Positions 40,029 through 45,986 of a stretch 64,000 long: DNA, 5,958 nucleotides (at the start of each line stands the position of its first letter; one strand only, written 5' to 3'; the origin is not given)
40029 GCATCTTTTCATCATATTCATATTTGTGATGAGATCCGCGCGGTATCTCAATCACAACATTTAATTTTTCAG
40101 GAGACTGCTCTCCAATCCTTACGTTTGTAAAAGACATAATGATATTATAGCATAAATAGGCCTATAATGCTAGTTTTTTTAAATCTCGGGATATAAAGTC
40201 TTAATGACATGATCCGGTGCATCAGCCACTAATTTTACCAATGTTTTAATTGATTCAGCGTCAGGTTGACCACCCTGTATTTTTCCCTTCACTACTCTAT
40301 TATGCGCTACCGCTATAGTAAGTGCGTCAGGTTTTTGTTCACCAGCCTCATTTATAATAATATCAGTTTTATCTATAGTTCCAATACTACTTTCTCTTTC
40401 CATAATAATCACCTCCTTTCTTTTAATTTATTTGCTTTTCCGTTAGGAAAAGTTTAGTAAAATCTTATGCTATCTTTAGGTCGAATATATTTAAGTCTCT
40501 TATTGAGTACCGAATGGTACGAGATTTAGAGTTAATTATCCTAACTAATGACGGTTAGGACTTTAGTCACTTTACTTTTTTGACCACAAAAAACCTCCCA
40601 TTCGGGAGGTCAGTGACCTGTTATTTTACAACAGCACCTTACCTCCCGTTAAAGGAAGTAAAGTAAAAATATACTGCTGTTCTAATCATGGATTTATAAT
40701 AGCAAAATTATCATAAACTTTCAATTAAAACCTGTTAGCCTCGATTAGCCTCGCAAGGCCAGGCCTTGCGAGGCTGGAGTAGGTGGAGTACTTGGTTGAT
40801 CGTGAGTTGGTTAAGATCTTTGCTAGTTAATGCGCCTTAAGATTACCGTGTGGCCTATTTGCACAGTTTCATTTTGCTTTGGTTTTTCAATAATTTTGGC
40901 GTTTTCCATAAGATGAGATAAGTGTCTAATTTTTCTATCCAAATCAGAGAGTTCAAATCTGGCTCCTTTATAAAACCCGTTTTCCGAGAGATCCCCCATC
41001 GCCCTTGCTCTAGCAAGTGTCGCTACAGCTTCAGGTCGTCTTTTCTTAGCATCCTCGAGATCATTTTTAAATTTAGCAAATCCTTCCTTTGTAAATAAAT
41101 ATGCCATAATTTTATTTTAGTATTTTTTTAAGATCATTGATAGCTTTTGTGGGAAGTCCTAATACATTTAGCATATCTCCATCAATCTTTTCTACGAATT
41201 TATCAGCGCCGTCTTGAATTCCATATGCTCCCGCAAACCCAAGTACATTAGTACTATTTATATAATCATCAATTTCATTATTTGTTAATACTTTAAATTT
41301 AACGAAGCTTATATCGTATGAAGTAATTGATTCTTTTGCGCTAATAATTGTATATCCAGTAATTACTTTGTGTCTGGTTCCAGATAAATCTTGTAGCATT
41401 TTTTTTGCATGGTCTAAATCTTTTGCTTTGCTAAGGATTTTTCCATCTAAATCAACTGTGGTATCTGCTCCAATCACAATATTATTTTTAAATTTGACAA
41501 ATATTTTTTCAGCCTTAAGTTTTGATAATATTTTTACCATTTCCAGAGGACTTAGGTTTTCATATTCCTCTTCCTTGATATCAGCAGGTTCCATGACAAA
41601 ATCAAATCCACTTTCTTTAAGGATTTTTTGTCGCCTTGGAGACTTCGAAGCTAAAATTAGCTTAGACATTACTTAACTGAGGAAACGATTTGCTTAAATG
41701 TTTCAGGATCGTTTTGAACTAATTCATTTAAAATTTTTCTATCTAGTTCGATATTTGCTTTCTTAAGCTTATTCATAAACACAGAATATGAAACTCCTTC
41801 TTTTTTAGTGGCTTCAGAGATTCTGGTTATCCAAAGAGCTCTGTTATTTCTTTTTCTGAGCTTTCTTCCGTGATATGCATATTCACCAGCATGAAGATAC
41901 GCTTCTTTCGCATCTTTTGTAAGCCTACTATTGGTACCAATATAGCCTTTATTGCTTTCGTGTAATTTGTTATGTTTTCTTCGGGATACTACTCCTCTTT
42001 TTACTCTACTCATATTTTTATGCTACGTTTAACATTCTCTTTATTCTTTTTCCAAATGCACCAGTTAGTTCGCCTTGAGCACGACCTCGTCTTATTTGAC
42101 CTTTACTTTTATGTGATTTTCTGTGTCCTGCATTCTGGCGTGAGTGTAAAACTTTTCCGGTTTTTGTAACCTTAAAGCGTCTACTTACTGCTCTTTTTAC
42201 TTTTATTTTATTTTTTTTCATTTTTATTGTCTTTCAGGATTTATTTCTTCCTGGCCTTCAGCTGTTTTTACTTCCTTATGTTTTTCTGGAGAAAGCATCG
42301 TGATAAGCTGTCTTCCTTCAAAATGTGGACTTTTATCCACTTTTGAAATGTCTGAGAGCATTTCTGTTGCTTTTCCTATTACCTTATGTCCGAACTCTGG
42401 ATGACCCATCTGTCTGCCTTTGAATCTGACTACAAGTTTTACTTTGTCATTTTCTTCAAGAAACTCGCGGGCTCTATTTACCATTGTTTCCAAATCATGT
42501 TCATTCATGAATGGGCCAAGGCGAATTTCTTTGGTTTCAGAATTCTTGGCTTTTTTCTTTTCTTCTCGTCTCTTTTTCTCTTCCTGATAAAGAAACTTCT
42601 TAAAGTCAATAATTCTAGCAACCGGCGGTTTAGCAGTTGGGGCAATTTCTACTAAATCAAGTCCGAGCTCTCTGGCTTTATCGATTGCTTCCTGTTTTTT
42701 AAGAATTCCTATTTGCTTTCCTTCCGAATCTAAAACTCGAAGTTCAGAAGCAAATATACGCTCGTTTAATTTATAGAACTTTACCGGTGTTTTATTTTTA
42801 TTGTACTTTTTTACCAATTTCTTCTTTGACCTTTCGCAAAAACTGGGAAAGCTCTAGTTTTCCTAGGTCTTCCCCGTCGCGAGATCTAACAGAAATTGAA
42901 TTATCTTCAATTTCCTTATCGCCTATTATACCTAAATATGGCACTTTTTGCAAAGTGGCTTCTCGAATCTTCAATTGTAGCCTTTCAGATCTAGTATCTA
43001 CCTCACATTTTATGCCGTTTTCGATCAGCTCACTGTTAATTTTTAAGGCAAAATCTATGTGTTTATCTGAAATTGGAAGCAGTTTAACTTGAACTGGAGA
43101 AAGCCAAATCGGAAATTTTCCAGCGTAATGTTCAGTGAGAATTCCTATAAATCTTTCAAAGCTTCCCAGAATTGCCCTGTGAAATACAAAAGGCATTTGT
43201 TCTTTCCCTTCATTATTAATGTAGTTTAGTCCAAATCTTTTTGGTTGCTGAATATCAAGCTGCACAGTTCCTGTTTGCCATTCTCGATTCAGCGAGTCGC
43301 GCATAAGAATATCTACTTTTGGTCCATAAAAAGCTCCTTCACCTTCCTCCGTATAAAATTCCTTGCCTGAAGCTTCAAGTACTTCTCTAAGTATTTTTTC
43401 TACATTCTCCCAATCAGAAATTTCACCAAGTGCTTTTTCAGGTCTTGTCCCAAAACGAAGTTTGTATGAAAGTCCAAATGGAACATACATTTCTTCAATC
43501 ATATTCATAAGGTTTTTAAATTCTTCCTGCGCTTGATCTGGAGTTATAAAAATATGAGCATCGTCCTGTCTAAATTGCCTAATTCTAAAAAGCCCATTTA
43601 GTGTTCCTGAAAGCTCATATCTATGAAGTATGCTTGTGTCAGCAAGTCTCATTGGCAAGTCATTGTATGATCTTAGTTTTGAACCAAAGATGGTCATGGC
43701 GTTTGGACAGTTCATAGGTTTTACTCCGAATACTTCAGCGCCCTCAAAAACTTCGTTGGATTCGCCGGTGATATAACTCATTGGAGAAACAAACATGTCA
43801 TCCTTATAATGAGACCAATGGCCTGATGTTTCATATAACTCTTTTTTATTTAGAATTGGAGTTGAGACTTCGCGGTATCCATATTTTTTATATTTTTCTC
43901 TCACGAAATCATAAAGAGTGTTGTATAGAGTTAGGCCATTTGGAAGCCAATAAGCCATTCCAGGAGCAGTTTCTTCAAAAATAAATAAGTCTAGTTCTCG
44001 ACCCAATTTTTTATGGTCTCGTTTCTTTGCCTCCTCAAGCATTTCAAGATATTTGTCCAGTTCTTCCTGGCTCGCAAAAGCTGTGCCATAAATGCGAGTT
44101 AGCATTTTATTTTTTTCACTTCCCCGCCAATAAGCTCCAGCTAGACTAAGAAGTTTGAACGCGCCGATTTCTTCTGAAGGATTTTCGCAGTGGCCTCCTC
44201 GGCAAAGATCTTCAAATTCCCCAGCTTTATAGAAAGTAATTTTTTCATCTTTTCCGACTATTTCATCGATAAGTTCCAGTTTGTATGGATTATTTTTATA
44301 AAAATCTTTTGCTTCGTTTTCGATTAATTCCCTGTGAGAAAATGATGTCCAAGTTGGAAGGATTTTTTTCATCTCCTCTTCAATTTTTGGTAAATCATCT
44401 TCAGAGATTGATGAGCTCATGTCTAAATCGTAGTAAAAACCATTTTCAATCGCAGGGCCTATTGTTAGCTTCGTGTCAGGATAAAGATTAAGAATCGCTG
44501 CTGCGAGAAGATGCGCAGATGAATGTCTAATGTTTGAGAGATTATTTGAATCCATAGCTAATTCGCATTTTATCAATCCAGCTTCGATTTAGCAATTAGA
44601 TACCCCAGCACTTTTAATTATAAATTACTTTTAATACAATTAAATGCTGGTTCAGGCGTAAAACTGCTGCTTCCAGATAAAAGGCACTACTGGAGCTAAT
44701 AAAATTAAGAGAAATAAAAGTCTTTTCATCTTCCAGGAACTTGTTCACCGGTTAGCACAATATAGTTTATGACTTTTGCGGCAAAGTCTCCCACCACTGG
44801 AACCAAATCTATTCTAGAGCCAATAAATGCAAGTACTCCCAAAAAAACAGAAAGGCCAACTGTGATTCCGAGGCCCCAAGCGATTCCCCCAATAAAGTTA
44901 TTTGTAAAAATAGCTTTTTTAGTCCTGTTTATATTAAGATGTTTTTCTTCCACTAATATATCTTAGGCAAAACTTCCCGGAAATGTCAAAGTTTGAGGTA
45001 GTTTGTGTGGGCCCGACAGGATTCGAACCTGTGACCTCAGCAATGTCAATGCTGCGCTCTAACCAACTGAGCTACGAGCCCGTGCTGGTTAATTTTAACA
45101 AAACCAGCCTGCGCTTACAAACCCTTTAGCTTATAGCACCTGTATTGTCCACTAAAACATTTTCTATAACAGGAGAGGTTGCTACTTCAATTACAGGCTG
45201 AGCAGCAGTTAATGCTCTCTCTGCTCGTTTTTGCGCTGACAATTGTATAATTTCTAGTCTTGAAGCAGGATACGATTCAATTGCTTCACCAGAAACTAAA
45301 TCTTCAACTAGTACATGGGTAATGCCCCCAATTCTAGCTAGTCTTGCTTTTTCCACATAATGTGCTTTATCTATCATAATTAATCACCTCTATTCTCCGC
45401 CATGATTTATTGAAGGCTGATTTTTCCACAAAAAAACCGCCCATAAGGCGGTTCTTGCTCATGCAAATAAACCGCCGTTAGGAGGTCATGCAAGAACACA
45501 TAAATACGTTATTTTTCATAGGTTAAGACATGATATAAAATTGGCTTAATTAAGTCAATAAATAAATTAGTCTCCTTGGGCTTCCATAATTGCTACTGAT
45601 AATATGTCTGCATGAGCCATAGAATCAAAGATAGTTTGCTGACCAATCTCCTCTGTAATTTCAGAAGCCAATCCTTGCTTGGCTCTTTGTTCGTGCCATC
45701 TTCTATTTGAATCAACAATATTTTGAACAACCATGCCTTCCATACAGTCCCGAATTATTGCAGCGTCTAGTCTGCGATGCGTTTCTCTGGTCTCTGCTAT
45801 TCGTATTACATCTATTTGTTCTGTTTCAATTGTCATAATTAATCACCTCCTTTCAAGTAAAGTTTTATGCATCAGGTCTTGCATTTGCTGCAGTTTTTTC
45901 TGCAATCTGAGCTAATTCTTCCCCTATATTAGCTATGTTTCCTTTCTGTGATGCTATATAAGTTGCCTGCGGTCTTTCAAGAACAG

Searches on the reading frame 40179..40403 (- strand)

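Call 21: search_protein_families(library=pfam, max_evalue=1, proteins=[window:40179-40403:-])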
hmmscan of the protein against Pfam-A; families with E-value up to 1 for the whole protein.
window:40179-40403:- (74 aa): 0 families

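Call 47: search_protein_families(library=ncbifam, max_evalue=0.1, proteins=[window:40179-40403:-])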
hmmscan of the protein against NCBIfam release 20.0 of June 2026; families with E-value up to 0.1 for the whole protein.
window:40179-40403:- (74 aa): 1 family
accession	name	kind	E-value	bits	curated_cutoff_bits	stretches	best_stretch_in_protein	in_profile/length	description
NF010768.0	PRK14171.1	equivalog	0.069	12.4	514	1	22-64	220-261/288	bifunctional methylenetetrahydrofolate dehydrogenase/methenyltetrahydrofolate cyclohydrolase FolD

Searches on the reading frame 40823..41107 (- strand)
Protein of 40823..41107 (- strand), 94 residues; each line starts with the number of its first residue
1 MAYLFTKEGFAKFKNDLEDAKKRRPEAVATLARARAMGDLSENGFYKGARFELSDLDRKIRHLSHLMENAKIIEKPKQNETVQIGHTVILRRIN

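Call 86: search_protein_families(library=pfam, max_evalue=0.001, proteins=[window:40823-41107:-])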
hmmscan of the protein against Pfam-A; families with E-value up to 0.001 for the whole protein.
window:40823-41107:- (94 aa): 1 family
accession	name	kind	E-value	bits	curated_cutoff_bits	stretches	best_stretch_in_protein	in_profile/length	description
PF03449.20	GreA_GreB_N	-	1.1e-18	67.6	24.5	1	4-72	2-71/71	Transcription elongation factor, N-terminal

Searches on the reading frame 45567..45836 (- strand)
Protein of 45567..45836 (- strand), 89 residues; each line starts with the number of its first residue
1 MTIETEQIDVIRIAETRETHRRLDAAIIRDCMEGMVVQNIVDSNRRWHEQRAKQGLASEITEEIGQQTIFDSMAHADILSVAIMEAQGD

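Call 21: search_protein_families(library=pfam, max_evalue=1, proteins=[window:45567-45836:-])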
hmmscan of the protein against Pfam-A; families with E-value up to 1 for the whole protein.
window:45567-45836:- (89 aa): 0 families

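Call 47: search_protein_families(library=ncbifam, max_evalue=0.1, proteins=[window:45567-45836:-])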
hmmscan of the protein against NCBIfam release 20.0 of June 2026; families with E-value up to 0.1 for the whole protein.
window:45567-45836:- (89 aa): 1 family
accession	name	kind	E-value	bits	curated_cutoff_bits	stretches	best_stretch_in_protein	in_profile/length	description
NF006131.0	PRK08275.1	equivalog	0.075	11.3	587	1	5-48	472-515/577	fumarate reductase/succinate dehydrogenase flavoprotein subunit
